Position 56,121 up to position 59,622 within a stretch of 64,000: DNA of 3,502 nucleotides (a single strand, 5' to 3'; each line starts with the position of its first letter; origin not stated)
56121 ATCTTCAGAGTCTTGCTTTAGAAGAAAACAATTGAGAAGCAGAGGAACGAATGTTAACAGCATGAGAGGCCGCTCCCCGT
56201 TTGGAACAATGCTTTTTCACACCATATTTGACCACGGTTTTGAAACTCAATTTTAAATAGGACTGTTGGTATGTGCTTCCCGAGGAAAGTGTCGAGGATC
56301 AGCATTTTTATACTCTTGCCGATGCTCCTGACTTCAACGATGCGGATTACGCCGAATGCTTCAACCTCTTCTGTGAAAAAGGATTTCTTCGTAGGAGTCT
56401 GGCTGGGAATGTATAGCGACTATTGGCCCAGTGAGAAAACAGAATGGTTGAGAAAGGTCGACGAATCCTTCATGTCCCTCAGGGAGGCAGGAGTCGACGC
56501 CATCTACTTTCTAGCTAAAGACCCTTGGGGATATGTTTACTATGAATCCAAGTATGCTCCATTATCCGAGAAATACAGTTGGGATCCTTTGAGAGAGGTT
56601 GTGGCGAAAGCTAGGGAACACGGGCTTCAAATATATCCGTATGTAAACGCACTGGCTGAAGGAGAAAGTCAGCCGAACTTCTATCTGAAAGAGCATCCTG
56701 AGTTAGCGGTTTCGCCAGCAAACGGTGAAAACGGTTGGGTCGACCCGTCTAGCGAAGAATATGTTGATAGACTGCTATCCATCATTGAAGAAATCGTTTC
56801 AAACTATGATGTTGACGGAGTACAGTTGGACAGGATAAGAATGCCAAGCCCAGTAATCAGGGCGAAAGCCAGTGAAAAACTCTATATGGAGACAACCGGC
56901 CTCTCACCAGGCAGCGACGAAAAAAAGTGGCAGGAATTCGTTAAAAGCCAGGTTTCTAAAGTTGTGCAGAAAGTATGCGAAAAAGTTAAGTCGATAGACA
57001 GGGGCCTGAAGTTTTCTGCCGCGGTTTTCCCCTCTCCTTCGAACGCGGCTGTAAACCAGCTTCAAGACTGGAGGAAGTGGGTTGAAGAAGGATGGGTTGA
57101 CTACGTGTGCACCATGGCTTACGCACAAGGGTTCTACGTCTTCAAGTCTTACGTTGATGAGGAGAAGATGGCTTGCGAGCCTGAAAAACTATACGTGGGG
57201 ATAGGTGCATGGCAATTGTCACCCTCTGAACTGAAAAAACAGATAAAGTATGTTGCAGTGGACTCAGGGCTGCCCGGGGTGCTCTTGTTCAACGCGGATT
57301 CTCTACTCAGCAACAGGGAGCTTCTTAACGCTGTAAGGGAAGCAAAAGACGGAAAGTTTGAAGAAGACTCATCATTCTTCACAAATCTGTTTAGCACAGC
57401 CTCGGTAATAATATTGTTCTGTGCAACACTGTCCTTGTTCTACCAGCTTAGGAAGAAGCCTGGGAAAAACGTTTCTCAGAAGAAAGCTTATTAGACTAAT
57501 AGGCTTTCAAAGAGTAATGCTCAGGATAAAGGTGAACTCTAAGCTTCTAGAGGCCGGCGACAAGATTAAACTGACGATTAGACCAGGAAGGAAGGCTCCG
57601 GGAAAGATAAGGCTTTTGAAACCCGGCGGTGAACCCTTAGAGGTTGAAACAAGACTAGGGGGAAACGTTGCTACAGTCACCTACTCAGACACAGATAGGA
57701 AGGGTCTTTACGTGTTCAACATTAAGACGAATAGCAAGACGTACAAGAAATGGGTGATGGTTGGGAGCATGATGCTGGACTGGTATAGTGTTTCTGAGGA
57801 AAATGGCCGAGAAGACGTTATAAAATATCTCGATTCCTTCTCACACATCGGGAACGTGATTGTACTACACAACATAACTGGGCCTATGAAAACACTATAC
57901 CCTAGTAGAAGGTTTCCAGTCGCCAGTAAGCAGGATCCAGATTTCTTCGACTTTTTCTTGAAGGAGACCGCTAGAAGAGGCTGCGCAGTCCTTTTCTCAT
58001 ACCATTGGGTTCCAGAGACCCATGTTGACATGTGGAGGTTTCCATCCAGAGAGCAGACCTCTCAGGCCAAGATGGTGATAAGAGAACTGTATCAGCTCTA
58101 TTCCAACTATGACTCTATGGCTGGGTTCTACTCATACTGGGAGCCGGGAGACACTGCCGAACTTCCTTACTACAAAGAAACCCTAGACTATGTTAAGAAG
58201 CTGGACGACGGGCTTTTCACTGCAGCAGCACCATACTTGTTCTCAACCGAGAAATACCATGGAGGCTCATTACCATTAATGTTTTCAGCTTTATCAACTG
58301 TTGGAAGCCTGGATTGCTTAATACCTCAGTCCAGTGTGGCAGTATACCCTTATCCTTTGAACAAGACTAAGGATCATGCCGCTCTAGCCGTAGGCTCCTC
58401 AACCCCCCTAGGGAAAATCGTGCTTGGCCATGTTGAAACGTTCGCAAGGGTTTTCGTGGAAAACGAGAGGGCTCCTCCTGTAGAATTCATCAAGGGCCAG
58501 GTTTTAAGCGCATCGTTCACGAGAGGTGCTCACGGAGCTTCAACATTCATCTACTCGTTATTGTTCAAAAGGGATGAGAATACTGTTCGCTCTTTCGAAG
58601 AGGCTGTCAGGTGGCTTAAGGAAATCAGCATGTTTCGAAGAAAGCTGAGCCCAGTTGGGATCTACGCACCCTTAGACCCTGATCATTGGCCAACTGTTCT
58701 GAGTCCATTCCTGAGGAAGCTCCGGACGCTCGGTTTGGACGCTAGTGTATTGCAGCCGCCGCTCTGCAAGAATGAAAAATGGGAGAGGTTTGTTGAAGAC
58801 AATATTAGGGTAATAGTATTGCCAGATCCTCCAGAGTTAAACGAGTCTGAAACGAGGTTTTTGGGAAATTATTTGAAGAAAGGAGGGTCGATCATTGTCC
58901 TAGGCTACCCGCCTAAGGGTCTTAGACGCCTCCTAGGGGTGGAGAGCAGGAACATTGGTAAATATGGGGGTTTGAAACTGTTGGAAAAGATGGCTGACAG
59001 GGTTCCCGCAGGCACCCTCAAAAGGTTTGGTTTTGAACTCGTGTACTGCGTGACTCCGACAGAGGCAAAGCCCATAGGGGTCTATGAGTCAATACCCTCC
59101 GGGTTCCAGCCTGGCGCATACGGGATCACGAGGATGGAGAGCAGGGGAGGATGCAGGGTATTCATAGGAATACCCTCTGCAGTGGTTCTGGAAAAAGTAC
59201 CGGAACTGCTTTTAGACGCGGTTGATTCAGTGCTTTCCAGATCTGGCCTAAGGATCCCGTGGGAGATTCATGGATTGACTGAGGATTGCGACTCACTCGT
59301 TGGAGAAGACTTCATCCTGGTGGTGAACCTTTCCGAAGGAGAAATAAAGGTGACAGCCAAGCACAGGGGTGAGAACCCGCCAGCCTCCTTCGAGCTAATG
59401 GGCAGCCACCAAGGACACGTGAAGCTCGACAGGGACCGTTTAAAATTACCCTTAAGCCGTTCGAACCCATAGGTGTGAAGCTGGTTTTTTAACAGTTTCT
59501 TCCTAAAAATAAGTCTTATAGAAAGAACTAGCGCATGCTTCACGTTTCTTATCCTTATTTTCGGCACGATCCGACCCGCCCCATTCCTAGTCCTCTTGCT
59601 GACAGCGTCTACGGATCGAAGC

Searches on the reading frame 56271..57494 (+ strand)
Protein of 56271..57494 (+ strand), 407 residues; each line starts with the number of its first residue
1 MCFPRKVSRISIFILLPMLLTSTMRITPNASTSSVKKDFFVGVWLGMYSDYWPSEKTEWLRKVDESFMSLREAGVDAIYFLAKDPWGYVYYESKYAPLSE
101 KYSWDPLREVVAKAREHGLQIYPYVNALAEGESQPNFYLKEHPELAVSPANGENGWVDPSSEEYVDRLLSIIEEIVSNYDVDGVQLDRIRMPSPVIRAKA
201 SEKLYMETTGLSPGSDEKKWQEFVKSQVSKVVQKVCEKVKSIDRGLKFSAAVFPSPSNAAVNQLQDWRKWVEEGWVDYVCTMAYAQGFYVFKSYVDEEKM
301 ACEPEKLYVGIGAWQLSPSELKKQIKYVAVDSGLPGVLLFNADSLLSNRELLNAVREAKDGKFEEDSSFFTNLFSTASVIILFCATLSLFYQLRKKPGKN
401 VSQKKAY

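Call 10: search_protein_families(library=pfam, proteins=[window:56271-57494:+], max_evalue=0.01)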
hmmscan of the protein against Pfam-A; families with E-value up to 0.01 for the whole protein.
window:56271-57494:+ (407 aa): 3 families
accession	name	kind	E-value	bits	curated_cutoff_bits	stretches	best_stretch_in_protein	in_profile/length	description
PF02638.21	GHL10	-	5.7e-27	95.1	27.9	1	61-297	19-274/311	Glycosyl hydrolase-like 10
PF14871.12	GHL6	-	1.3e-10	42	35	1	69-187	8-131/132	Hypothetical glycosyl hydrolase 6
PF19773.5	DUF6259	-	0.0005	19.7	28.7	0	86-194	85-207/300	Domain of unknown function (DUF6259)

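Call 12: find_encoding_contigs(protein=window:56271-57494:+, flank=10000, max_places=6)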
Protein window:56271-57494:+ (407 aa): 9 contigs read that carry it; 6 places shown.
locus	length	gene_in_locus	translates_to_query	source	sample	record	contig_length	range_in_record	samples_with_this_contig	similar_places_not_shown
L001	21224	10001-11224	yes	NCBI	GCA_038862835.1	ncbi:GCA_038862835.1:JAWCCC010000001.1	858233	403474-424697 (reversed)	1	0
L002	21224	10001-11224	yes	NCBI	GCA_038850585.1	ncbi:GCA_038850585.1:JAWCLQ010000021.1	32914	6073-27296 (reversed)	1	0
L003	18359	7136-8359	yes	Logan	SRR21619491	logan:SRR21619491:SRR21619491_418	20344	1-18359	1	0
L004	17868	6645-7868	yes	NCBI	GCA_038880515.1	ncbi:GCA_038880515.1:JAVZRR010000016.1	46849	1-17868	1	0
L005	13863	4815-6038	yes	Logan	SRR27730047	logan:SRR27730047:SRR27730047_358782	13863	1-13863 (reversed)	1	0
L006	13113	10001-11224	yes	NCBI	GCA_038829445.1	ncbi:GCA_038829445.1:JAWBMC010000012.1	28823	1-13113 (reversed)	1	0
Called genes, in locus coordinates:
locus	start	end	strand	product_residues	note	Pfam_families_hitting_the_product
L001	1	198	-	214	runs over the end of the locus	PF00753:Lactamase_B, PF23023:Anti-Pycsar_Apyc1 (faint), PF19583:ODP (weak)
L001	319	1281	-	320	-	PF00294:PfkB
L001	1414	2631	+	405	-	PF01120:Alpha_L_fucos, PF14871:GHL6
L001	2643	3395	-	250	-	PF01522:Polysacc_deac_1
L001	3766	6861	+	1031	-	PF02687:FtsX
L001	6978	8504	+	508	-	PF00370:FGGY_N, PF02782:FGGY_C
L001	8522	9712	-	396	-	PF02638:GHL10, PF13200:DUF4015, PF14871:GHL6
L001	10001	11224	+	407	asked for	PF02638:GHL10, PF14871:GHL6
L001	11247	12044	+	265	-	-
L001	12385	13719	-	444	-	PF01523:PmbA_TldD_1st, PF19290:PmbA_TldD_2nd, PF19289:PmbA_TldD_3rd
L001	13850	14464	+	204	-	-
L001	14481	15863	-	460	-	PF01523:PmbA_TldD_1st, PF19290:PmbA_TldD_2nd, PF19289:PmbA_TldD_3rd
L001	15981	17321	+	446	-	PF00390:malic, PF03949:Malic_M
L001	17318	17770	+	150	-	PF04343:DUF488, PF22751:DUF488-N3a (weak)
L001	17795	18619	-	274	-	PF12706:Lactamase_B_2, PF23023:Anti-Pycsar_Apyc1 (weak)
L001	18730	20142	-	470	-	PF01841:Transglut_core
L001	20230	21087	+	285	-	PF06452:CBM9_1 (weak), PF16011:CBM9_2 (weak)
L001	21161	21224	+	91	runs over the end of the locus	-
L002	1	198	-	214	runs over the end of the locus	PF00753:Lactamase_B, PF23023:Anti-Pycsar_Apyc1 (faint), PF19583:ODP (weak)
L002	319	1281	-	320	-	PF00294:PfkB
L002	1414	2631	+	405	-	PF01120:Alpha_L_fucos, PF14871:GHL6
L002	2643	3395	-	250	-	PF01522:Polysacc_deac_1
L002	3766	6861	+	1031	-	PF02687:FtsX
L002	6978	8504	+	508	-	PF00370:FGGY_N, PF02782:FGGY_C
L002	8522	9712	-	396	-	PF02638:GHL10, PF13200:DUF4015, PF14871:GHL6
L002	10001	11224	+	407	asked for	PF02638:GHL10, PF14871:GHL6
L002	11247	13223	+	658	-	-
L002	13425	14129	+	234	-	PF04055:Radical_SAM, PF13186:SPASM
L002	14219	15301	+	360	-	PF00005:ABC_tran, PF13175:AAA_15 (faint), PF07728:AAA_5 (weak), PF13304:AAA_21 (faint), PF13732:DrrA1-3_C (weak)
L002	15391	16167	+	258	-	-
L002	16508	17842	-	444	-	PF01523:PmbA_TldD_1st, PF19290:PmbA_TldD_2nd, PF19289:PmbA_TldD_3rd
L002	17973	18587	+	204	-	-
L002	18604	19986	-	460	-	PF01523:PmbA_TldD_1st, PF19290:PmbA_TldD_2nd, PF19289:PmbA_TldD_3rd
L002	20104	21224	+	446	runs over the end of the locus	PF00390:malic, PF03949:Malic_M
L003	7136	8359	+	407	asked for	PF02638:GHL10, PF14871:GHL6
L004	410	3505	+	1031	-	PF02687:FtsX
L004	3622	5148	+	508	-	PF00370:FGGY_N, PF02782:FGGY_C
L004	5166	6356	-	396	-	PF02638:GHL10, PF13200:DUF4015, PF14871:GHL6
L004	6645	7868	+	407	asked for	PF02638:GHL10, PF14871:GHL6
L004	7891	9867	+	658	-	-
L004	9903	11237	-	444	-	PF01523:PmbA_TldD_1st, PF19290:PmbA_TldD_2nd, PF19289:PmbA_TldD_3rd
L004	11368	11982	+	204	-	-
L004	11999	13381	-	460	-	PF01523:PmbA_TldD_1st, PF19290:PmbA_TldD_2nd, PF19289:PmbA_TldD_3rd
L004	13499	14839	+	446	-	PF00390:malic, PF03949:Malic_M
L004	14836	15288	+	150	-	PF04343:DUF488, PF22751:DUF488-N3a (weak)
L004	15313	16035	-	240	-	PF12706:Lactamase_B_2, PF23023:Anti-Pycsar_Apyc1 (weak)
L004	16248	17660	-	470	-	PF01841:Transglut_core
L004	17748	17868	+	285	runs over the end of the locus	PF06452:CBM9_1 (weak), PF16011:CBM9_2 (weak)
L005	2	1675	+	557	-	?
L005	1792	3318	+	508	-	PF00370:FGGY_N, PF02782:FGGY_C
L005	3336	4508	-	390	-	PF02638:GHL10, PF13200:DUF4015, PF14871:GHL6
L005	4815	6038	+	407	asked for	PF02638:GHL10, PF14871:GHL6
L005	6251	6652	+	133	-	-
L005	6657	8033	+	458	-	-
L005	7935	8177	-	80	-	-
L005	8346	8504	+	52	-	-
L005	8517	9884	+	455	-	PF05402:PqqD, PF13353:Fer4_12 (weak), PF04055:Radical_SAM, PF13186:SPASM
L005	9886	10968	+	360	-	PF00005:ABC_tran, PF13175:AAA_15 (faint), PF07728:AAA_5 (weak), PF13304:AAA_21 (faint), PF13732:DrrA1-3_C (weak)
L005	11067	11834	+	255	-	-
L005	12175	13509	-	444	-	PF01523:PmbA_TldD_1st, PF19290:PmbA_TldD_2nd, PF19289:PmbA_TldD_3rd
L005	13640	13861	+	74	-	?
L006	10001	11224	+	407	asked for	PF02638:GHL10, PF14871:GHL6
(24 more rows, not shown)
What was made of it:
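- On Integrase-type integrative element / genomic island: That stretch and the 8.5 kb beyond the window rest on the precomputed annotations of the equivalent genes in L001 (call 12).
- On TldD/PmbA metalloprotease family (the target gene): All three domains are seen in the full gene in L001-L005 (call 12).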

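Call 24: search_protein_families(library=ncbifam, proteins=[L001:12385-13719:-, L001:14481-15863:-, L001:13850-14464:+], max_evalue=0.01)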
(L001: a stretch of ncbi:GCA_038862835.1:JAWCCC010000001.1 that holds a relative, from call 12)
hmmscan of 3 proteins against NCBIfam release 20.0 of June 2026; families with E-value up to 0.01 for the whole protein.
L001:12385-13719:- (444 aa): 3 families
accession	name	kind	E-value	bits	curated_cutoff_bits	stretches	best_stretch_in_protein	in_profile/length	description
NF008268.0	PRK11040.1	equivalog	6.4e-36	124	438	1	9-428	20-429/446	metalloprotease PmbA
NF040952.1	Arch_mtprotase_TldD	equivalog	1.7e-29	102.9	635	1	11-428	4-416/443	zinc metalloprotease TldD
NF008006.0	PRK10735.1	equivalog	2.5e-28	98.8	513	1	184-423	204-444/481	metalloprotease TldD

L001:14481-15863:- (460 aa): 3 families
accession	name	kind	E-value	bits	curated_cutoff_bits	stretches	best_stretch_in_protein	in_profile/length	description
NF040952.1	Arch_mtprotase_TldD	equivalog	2e-94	316.9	635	1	14-457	13-443/443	zinc metalloprotease TldD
NF008006.0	PRK10735.1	equivalog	1e-55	189.1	513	1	27-458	47-479/481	metalloprotease TldD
NF008268.0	PRK11040.1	equivalog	1.5e-22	79.9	438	1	16-427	32-427/446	metalloprotease PmbA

L001:13850-14464:+ (204 aa): 0 families

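Call 25: find_related_loci(query=L001:12388-13719:-, collection=genome_contigs, flank=7000)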
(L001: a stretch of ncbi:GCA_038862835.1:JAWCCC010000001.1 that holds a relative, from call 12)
Query L001:12388-13719:- (444 aa) in genome_contigs; peptide patterns used: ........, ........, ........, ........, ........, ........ (x = any residue, [..] = any of these).
147 stretches matched a pattern; 7 encode a relative of the query (tblastn E <= 1e-3); 7 distinct loci.
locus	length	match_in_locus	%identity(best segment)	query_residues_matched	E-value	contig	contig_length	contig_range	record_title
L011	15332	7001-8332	90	1-444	0e+0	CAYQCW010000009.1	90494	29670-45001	MAG TPA_asm: uncultured Nitrososphaerota archaeon isolate binchicken_co40_87 genome assembly, contig: NODE_278_length_90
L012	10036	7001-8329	91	1-443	0e+0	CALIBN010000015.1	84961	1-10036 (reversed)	MAG: uncultured archaeon isolate S1_Bin_MAXBIN__053_sub_1 genome assembly, contig: c_000000285667, whole genome shotgun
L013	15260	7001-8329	90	1-444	0e+0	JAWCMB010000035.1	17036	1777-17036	MAG: Thermoproteota archaeon isolate JZ-2_201705_bins_26 JZ-2_201705_bins_26_scaffold_35, whole genome shotgun sequence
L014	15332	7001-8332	88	1-444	0e+0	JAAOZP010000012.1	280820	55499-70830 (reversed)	MAG: Thaumarchaeota archaeon isolate SJ3.Bin56 k141_109248, whole genome shotgun sequence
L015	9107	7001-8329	84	1-443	0e+0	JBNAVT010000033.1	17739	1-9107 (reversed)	MAG: Thermoproteota archaeon isolate Kamch4342-D-MF-045 bin3.fa-33, whole genome shotgun sequence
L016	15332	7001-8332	71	1-444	0e+0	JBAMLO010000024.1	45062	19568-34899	MAG: Nitrososphaera sp. isolate MAG7 ExploCarb_3808S_S2_236_length_45062_cov_9, whole genome shotgun sequence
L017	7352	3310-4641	70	1-444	0e+0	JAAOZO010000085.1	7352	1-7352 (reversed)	MAG: Thaumarchaeota archaeon isolate SJ3.Bin70 k141_1385, whole genome shotgun sequence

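Call 47: find_encoding_contigs(protein=window:56271-57494:+, flank=9000, max_places=10)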
Protein window:56271-57494:+ (407 aa): 9 contigs read that carry it; 9 places shown.
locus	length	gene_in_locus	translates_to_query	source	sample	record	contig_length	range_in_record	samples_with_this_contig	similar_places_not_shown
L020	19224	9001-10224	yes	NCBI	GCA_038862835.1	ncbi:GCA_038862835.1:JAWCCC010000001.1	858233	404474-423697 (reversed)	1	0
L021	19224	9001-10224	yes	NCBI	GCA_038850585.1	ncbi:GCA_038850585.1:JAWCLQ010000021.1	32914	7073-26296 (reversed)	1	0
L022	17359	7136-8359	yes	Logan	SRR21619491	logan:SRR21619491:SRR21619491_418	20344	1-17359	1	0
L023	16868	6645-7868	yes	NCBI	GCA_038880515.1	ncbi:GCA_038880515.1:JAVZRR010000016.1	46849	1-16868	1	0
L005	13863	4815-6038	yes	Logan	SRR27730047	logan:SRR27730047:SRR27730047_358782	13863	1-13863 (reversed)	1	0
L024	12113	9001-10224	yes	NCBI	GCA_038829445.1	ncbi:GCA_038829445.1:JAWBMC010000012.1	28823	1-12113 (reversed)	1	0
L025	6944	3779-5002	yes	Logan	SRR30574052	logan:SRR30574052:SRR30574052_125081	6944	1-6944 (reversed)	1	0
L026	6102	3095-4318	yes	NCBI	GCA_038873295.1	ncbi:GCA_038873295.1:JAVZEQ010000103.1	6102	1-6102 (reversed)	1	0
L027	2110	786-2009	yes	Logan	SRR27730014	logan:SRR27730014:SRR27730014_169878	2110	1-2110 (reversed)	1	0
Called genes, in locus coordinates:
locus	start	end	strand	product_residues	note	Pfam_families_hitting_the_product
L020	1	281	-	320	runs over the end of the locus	PF00294:PfkB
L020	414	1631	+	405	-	PF01120:Alpha_L_fucos, PF14871:GHL6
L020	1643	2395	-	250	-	PF01522:Polysacc_deac_1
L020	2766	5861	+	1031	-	PF02687:FtsX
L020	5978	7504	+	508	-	PF00370:FGGY_N, PF02782:FGGY_C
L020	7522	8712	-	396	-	PF02638:GHL10, PF13200:DUF4015, PF14871:GHL6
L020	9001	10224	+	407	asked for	PF02638:GHL10, PF14871:GHL6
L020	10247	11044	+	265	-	-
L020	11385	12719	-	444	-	PF01523:PmbA_TldD_1st, PF19290:PmbA_TldD_2nd, PF19289:PmbA_TldD_3rd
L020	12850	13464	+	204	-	-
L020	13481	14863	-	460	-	PF01523:PmbA_TldD_1st, PF19290:PmbA_TldD_2nd, PF19289:PmbA_TldD_3rd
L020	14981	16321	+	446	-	PF00390:malic, PF03949:Malic_M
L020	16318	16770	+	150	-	PF04343:DUF488, PF22751:DUF488-N3a (weak)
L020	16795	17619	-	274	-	PF12706:Lactamase_B_2, PF23023:Anti-Pycsar_Apyc1 (weak)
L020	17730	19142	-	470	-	PF01841:Transglut_core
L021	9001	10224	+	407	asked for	PF02638:GHL10, PF14871:GHL6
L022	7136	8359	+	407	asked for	PF02638:GHL10, PF14871:GHL6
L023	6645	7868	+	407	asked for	PF02638:GHL10, PF14871:GHL6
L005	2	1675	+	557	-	?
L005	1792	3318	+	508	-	PF00370:FGGY_N, PF02782:FGGY_C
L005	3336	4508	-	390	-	PF02638:GHL10, PF13200:DUF4015, PF14871:GHL6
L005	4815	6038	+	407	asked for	PF02638:GHL10, PF14871:GHL6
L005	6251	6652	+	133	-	-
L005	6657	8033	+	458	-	-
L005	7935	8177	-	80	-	-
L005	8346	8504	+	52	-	-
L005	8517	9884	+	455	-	PF05402:PqqD, PF13353:Fer4_12 (weak), PF04055:Radical_SAM, PF13186:SPASM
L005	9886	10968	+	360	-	PF00005:ABC_tran, PF13175:AAA_15 (faint), PF07728:AAA_5 (weak), PF13304:AAA_21 (faint), PF13732:DrrA1-3_C (weak)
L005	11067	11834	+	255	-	-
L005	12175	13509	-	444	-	PF01523:PmbA_TldD_1st, PF19290:PmbA_TldD_2nd, PF19289:PmbA_TldD_3rd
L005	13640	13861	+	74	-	?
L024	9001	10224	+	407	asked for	PF02638:GHL10, PF14871:GHL6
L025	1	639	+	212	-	?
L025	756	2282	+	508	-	PF00370:FGGY_N, PF02782:FGGY_C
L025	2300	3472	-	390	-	PF02638:GHL10, PF13200:DUF4015, PF14871:GHL6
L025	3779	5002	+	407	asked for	PF02638:GHL10, PF14871:GHL6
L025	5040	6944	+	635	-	?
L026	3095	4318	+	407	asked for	PF02638:GHL10, PF14871:GHL6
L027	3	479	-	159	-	?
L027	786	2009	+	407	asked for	PF02638:GHL10, PF14871:GHL6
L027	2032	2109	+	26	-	?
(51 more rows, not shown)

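Call 63: find_homologous_proteins(query=L005:12178-13509:-, max_evalue=1e-30)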
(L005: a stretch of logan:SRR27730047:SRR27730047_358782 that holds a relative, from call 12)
Query L005:12178-13509:- (444 aa): 75 proteins with E <= 1e-30 among 8000 candidates.
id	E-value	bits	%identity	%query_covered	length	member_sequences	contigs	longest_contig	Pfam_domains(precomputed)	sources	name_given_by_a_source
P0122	1.5e-258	876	91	100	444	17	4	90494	PF01523.22,PF19290.5,PF19289.5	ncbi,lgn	-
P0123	9.5e-256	867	91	100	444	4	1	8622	PF01523.22,PF19290.5,PF19289.5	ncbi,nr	ncbi:MAG: TldD/PmbA family protein [Candidatus Brockarchaeota archaeon]|nr:TldD/PmbA family protein 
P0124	4.8e-255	864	90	100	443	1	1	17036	PF01523.22,PF19290.5,PF19289.5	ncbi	ncbi:MAG: TldD/PmbA family protein [Thermoproteota archaeon]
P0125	5.2e-254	861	88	100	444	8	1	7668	PF01523.22,PF19290.5,PF19289.5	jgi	jgi:PmbA protein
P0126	1.1e-242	824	84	100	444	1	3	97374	PF01523.22,PF19290.5,PF19289.5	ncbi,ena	ncbi:MAG: TldD/PmbA family protein [Thermoproteota archaeon]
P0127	6.6e-242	821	84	100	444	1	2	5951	PF01523.22,PF19290.5,PF19289.5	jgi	-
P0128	1.9e-230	783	81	100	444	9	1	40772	PF01523.22,PF19290.5,PF19289.5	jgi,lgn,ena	-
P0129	9.5e-220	748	77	100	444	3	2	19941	PF01523.22,PF19290.5,PF19289.5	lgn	-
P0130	2.8e-216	737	77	100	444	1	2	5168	PF01523.22,PF19290.5,PF19289.5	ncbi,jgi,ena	-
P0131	1.1e-206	705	70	100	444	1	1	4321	PF01523.22,PF19290.5,PF19289.5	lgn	-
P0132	7.7e-206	702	72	100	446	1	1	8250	PF01523.22,PF19290.5,PF19289.5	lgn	-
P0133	5.9e-201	686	70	100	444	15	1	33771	PF01523.22,PF19290.5,PF19289.5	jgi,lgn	jgi:PmbA protein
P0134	3.3e-199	680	69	100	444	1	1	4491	PF01523.22,PF19290.5,PF19289.5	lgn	-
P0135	1.3e-194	665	68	100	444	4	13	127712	PF01523.22,PF19290.5,PF19289.5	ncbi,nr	ncbi:MAG: TldD/PmbA family protein [Thermoproteota archaeon]|nr:TldD/PmbA family protein [Candidatus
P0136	2.3e-177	608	63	96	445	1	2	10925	PF01523.22,PF19290.5,PF19289.5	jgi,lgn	-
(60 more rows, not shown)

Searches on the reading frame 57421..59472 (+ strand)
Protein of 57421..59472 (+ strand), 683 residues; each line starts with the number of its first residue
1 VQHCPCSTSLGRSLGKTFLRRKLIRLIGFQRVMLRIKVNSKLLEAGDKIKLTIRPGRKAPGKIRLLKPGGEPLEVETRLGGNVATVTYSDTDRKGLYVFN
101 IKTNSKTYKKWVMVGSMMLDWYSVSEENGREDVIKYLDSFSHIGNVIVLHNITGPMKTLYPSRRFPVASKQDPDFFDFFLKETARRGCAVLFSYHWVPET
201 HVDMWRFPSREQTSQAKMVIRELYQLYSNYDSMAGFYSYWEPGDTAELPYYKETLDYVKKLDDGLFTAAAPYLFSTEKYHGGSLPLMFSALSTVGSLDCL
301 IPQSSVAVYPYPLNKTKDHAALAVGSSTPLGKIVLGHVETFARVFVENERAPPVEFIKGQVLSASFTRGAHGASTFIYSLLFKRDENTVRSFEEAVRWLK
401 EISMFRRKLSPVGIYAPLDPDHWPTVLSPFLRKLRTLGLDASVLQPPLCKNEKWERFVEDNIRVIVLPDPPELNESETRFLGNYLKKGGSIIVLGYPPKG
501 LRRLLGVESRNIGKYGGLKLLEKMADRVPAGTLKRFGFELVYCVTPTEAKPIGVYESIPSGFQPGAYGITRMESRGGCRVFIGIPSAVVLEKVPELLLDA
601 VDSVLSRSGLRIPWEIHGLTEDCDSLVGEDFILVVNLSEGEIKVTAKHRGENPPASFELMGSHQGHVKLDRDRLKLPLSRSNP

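Call 10: search_protein_families(library=pfam, proteins=[window:57421-59472:+], max_evalue=0.01)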
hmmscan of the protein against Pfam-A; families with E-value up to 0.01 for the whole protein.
window:57421-59472:+ (683 aa): 0 families

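Call 24: search_protein_families(library=ncbifam, proteins=[window:57421-59472:+], max_evalue=0.01)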
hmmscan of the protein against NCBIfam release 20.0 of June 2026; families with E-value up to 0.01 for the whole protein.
window:57421-59472:+ (683 aa): 0 families

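Call 61: search_protein_families(library=padloc, proteins=[window:57496-59472:+], max_evalue=0.001)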
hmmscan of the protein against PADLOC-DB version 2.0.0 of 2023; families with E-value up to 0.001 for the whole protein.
window:57496-59472:+ (658 aa): 0 families
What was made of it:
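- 57421..59472 (+): Left neighbour: a hypothetical 683-aa ORF, called as 658 aa from 57496 in relatives. Its last ~350 nt mark the left edge of the diverged haplotype. No Pfam, NCBIfam or PADLOC hit (calls 10, 24, 61).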
